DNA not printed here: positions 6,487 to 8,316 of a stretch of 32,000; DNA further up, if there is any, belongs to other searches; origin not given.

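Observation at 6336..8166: Orphan two-gene cassette (116-aa acidic/TM protein + ~500-aa HExxH protein) is the only intact cargo of a tRNA-Ser islet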

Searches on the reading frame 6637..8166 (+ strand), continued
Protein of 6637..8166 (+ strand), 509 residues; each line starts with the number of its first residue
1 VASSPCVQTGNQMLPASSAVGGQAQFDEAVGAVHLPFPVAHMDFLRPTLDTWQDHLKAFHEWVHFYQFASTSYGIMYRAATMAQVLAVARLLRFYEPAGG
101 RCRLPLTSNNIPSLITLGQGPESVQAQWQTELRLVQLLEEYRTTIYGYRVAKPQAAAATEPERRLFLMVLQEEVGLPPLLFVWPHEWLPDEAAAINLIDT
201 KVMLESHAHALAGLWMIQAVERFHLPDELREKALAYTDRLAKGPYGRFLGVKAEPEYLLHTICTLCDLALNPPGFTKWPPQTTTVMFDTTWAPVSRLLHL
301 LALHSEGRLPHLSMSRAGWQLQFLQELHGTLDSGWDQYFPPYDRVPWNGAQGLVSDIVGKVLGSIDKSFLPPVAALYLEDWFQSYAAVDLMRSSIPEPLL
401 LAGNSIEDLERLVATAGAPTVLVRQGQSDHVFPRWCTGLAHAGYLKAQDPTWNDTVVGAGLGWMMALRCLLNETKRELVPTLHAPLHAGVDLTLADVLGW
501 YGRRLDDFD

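Call 42: fold_search(model_id=the predicted structure, library=viral)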
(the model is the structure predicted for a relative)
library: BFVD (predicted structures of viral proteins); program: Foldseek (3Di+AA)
matches with E <= 10: 101; with E <= 0.001: 0
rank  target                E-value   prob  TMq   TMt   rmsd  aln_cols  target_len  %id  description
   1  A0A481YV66            2.4e-01  0.08  0.11  0.10  27.8       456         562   14  ABC transporter [Marseillevirus LCMAC103]
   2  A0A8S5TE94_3          5.5e-01  0.06  0.11  0.07  24.9       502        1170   10  Type I restriction enzyme [Podoviridae sp. ctzXp5]
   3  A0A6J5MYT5            9.1e-01  0.06  0.11  0.16  24.0       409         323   11  ribonucleoside-diphosphate reductase [uncultured Caudovirales phage]
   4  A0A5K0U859            1.5e+00  0.08  0.09  0.17  18.6       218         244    8  Uncharacterized protein [Yasminevirus sp. GU-2018]
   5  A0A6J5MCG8            1.5e+00  0.03  0.10  0.09  35.6       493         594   11  Uncharacterized protein [uncultured Caudovirales phage]
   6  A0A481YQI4            1.7e+00  0.04  0.12  0.13  21.2       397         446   10  Transmembrane amino acid transporter protein [Marseillevirus LCMAC101]
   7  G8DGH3                1.7e+00  0.06  0.11  0.16  21.0       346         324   10  (no name in the UniProt tables at hand)
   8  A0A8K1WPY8            1.9e+00  0.02  0.10  0.12  21.4       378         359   13  RNA-directed RNA polymerase C-terminal domain-containing protein (Fragment) [Riboviria sp.]
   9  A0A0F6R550            2.0e+00  0.04  0.11  0.11  25.0       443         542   12  Uncharacterized protein [Sinorhizobium phage phiM9]
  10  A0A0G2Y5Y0            2.1e+00  0.06  0.10  0.19  22.2       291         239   11  Uncharacterized protein [Acanthamoeba polyphaga mimivirus]
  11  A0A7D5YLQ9            2.3e+00  0.06  0.13  0.14  21.4       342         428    8  (no name in the UniProt tables at hand)
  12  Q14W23                2.3e+00  0.04  0.12  0.13  21.5       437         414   14  ORF83 [Ranid herpesvirus 2]
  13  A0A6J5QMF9            2.4e+00  0.01  0.08  0.06  45.0       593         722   11  Uncharacterized protein [uncultured Caudovirales phage]
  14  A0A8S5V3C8            2.5e+00  0.01  0.10  0.06  24.1       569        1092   10  Internal virion protein D [Caudovirales sp. ctVfb8]
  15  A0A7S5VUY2            2.6e+00  0.03  0.10  0.07  28.0       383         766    9  (no name in the UniProt tables at hand)
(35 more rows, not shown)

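Call 44: find_related_loci(query=A5, collection=metagenome_contigs, flank=10000)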
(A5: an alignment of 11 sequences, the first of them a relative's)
Query A5 (497 aa) in metagenome_contigs; peptide patterns used: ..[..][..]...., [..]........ (x = any residue, [..] = any of these).
175 stretches matched a pattern; 3 encode a relative of the query (tblastn E <= 1e-3); 3 distinct loci.
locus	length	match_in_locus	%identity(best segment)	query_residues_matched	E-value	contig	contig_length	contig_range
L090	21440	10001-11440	34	3-497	2e-75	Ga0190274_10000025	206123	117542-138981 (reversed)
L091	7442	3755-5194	31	7-497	2e-52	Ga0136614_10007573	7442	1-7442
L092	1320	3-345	62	92-205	2e-32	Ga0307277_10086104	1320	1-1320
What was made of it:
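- Tried and rejected: The metagenome contig scan added only one new informative locus, L091 (call 44).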

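Call 56: search_dna_similar(query=window:6673-8166:+, collection=plasmids, mode=protein, max_evalue=0.001)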
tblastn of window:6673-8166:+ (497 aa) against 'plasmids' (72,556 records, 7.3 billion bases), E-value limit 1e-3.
No match.

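Call 57: search_dna_similar(query=window:6673-8166:+, collection=phages, mode=protein, max_evalue=0.001)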
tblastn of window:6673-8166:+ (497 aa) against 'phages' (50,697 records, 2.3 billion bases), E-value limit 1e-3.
No match.
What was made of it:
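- Tried and rejected: Plasmid and phage tblastn gave none (calls 56, 57).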

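Call 58: find_homologous_proteins(query=A4, max_evalue=0.01)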
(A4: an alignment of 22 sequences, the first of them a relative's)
Query A4 (22 sequences) (497 aa, profile of the alignment): 5 proteins with E <= 0.01 among 8000 candidates.
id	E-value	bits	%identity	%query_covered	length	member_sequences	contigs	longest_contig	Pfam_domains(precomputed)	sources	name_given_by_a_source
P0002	6.9e-174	598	62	100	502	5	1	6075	-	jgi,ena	jgi:hypothetical protein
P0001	1.2e-166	574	100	100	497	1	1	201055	-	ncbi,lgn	-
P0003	1.1e-164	567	51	97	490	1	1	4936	-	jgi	jgi:hypothetical protein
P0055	1.4e-150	521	48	100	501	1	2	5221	-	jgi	jgi:hypothetical protein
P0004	6.2e-72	261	59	56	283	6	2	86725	-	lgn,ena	-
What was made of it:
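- Tried and rejected: Re-searching the 5.8-billion-protein database with the 22-sequence profile added only one protein (call 58).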

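Call 59: find_encoding_contigs(protein=P0007, flank=8000, max_places=3)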
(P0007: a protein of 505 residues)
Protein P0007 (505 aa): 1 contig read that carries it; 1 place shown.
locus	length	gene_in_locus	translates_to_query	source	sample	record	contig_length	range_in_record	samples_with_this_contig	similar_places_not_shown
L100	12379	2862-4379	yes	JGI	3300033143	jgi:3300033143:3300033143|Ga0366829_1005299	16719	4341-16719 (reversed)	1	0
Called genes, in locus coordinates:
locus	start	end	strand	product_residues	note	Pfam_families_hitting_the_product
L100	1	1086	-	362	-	?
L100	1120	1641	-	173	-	PF01844:HNH, PF13395:HNH_4 (weak), PF14279:HNH_5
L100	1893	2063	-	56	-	-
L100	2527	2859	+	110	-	-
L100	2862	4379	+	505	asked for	-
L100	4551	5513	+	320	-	PF13485:Peptidase_MA_2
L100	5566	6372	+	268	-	PF03279:Lip_A_acyltrans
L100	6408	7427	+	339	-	PF01075:Glyco_transf_9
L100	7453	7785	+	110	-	-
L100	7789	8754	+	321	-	PF00294:PfkB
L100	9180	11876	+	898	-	PF25470:DUF7901, PF00404:Dockerin_1 (faint), PF25470:DUF7901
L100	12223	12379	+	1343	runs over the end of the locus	PF25470:DUF7901, PF00404:Dockerin_1 (weak)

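Call 60: find_encoding_contigs(protein=P0019, flank=8000, max_places=3)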
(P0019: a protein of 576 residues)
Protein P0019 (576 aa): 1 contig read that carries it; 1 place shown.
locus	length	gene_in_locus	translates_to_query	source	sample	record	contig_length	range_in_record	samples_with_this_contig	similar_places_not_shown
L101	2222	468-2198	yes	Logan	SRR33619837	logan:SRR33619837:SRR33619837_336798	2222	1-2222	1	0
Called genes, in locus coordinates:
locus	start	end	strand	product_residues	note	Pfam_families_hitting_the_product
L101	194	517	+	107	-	-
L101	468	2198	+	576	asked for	-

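Call 61: find_encoding_contigs(protein=P0023, flank=8000, max_places=3)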
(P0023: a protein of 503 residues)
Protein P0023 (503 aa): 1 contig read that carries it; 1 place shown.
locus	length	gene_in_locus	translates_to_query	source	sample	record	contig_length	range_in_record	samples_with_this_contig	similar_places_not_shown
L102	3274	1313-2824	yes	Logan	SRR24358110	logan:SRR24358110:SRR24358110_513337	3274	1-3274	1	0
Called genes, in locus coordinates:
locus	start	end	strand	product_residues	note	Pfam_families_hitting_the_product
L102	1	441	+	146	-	?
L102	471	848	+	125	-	PF13020:NOV_C (weak)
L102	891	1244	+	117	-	-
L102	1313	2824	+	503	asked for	-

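Call 62: find_encoding_contigs(protein=P0033, flank=8000, max_places=3)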
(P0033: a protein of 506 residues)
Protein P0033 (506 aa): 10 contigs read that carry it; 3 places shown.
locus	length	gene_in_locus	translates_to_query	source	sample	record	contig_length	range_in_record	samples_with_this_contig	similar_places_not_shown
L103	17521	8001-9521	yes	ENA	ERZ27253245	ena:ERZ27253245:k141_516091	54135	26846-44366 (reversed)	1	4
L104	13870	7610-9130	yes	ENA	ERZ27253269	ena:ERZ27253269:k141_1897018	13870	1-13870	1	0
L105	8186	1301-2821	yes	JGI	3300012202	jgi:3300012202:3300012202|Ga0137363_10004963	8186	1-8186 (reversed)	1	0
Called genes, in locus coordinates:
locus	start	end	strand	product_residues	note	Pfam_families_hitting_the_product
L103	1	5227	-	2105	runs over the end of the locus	PF03534:SpvB (weak), PF05593:RHS_repeat (faint), PF01839:FG-GAP (faint), PF13517:FG-GAP_3 (weak), PF12256:TcdB_toxin_midN, PF25023:TEN_YD-shell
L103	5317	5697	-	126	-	PF13560:HTH_31, PF01381:HTH_3, PF12844:HTH_19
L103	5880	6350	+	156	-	PF00072:Response_reg (weak)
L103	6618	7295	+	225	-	PF02586:SRAP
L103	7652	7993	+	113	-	-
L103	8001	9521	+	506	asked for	-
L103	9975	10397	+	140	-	PF05014:Nuc_deoxyrib_tr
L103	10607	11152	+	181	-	-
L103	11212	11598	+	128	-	PF01648:ACPS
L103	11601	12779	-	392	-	PF03819:MazG (faint), PF18722:MazG_C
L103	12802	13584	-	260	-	-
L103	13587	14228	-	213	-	PF00112:Peptidase_C1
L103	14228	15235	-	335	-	PF06114:Peptidase_M78, PF09394:Inhibitor_I42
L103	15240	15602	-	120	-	PF13560:HTH_31, PF12844:HTH_19 (faint), PF01381:HTH_3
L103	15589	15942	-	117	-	-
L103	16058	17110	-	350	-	PF18723:HMUDK_hel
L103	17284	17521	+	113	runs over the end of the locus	-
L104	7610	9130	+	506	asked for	-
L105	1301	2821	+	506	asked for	-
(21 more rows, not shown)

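Call 64: find_related_loci(query=A5, collection=viral_contigs, flank=10000)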
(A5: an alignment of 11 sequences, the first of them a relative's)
Query A5 (497 aa) in viral_contigs; peptide patterns used: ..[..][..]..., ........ (x = any residue, [..] = any of these).
34 stretches matched a pattern, but none encodes a relative of the query by tblastn (E <= 1e-3).

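Call 65: find_related_loci(query=P0033, collection=viral_contigs, flank=10000)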
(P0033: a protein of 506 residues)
Query P0033 (506 aa) in viral_contigs; peptide patterns used: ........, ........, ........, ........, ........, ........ (x = any residue, [..] = any of these).
2 stretches matched a pattern, but none encodes a relative of the query by tblastn (E <= 1e-3).
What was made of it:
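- There are no homologues in phage, plasmid or viral-contig collections (calls 56, 57, 64, 65).
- Tried and rejected: Viral contigs gave none (calls 64, 65).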

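Call 88: search_protein_families(library=ncbifam, alignment_id=A4, max_evalue=1)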
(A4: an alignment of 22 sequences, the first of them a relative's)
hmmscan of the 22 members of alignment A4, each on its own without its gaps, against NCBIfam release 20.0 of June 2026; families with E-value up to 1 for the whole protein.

A. member 1, P0001 (497 aa): 0 families

B. families by the number of members that match (of 22 scanned): 3 families
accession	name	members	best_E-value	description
NF047652.1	NGO1151_fam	1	0.013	NGO1151 family protein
NF006558.0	PRK09059.1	1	0.055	dihydroorotase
NF009942.0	PRK13405.1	1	0.16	magnesium chelatase subunit H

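Call 89: search_protein_families(library=padloc, alignment_id=A4, max_evalue=1)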
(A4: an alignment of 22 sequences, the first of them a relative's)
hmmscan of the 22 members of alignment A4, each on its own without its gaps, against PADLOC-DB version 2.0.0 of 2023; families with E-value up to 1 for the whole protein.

A. member 1, P0001 (497 aa): 0 families

B. families by the number of members that match (of 22 scanned): 1 family
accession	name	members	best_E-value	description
PDLC02079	Cas3b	1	0.091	-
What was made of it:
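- On Known anti-phage defence systems (PADLOC-DB 2.0.0, including Lit/Abi proteases): Among 22 large homologues there was only one chance-level hit (Cas3b, E 0.09, call 89).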

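Call 91: search_protein_families(library=padloc, proteins=[L103:5880-6350:+, L103:6618-7295:+, L103:9975-10397:+, L103:10607-11152:+, L103:11601-12779:-, L103:12802-13584:-, L103:14228-15235:-, L103:16058-17110:-, L003:6795-9473:-, L100:4551-5513:+], max_evalue=0.001)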
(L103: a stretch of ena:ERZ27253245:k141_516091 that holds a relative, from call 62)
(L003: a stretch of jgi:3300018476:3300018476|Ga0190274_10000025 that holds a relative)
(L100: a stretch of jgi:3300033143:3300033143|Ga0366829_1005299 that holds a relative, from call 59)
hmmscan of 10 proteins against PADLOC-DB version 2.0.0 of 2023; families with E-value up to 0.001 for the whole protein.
L103:5880-6350:+ (156 aa): 0 families

L103:6618-7295:+ (225 aa): 0 families

L103:9975-10397:+ (140 aa): 0 families

L103:10607-11152:+ (181 aa): 0 families

L103:11601-12779:- (392 aa): 0 families

L103:12802-13584:- (260 aa): 0 families

L103:14228-15235:- (335 aa): 11 families
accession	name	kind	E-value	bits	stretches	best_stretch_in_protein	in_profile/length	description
PDLC04141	capP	-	1.9e-16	58.3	1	20-176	21-154/242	capP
PDLC04776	PDC-M69B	-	3.3e-09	34.8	1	67-195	70-194/272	-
PDLC03949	RmrA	-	5e-08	30.2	1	59-140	170-237/363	-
PDLC03951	RmrA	-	1.3e-06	25.7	1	45-131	171-249/400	-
PDLC03944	RmrA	-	3.5e-06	24.3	1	73-131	194-245/384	-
PDLC03945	RmrA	-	6.3e-06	23.6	1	60-131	189-253/394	-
PDLC03952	RmrA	-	9.3e-06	22.7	1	59-131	200-266/395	-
PDLC03948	RmrA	-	1e-05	22.6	1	45-131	174-253/397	-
PDLC03947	RmrA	-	1.7e-05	21.8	1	64-131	193-254/383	-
PDLC03950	RmrA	-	4e-05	20.8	1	61-131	179-241/369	-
PDLC03946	RmrA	-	0.0003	17.6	1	68-132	180-231/357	-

L103:16058-17110:- (350 aa): 0 families

L003:6795-9473:- (892 aa): 0 families

L100:4551-5513:+ (320 aa): 0 families
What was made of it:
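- A CapP-like protease with an HTH protein, an RHS toxin, and MazG_C and HMUDK_hel neighbours in L103 (calls 62, 91).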

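Call 93: list_cluster_members(proteins=[P0001, P0044, P0054, P0033, P0005, P0007])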
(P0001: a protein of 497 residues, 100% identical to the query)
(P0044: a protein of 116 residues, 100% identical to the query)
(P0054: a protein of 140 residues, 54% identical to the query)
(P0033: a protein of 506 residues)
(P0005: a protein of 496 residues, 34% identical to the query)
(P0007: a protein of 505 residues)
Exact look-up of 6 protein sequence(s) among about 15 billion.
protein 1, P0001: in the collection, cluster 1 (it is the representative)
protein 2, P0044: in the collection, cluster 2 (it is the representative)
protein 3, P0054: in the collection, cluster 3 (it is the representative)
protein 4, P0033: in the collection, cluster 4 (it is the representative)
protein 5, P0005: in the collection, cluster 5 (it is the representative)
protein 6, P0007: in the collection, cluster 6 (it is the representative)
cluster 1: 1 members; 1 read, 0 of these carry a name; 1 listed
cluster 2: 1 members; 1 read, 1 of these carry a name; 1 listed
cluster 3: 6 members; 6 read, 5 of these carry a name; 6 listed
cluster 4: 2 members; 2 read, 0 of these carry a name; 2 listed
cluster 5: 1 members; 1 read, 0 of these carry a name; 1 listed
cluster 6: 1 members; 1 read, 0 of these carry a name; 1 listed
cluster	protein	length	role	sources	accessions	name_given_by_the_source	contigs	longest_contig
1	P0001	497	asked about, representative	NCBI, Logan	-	-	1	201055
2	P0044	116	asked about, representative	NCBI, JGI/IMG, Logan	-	hypothetical protein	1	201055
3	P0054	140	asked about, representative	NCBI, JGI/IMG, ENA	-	hypothetical protein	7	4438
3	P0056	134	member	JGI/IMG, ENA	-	hypothetical protein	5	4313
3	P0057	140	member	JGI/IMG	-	hypothetical protein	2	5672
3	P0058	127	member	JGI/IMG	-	hypothetical protein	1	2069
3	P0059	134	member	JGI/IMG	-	hypothetical protein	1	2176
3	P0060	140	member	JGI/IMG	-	-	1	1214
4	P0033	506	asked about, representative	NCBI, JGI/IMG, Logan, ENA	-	-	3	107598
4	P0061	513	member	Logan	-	-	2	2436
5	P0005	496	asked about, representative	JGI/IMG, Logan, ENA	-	-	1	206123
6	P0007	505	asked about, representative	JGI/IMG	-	-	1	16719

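Call 100: search_solved_structures(query=A5, max_evalue=10)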
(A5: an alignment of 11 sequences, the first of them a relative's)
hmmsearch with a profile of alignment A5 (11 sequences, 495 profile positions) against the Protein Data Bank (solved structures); distinct sequences matched with E-value up to 10: 1.
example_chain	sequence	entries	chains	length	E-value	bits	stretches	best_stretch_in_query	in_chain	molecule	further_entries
2xyk_A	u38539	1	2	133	0.041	15.8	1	360-413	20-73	2-ON-2 HEMOGLOBIN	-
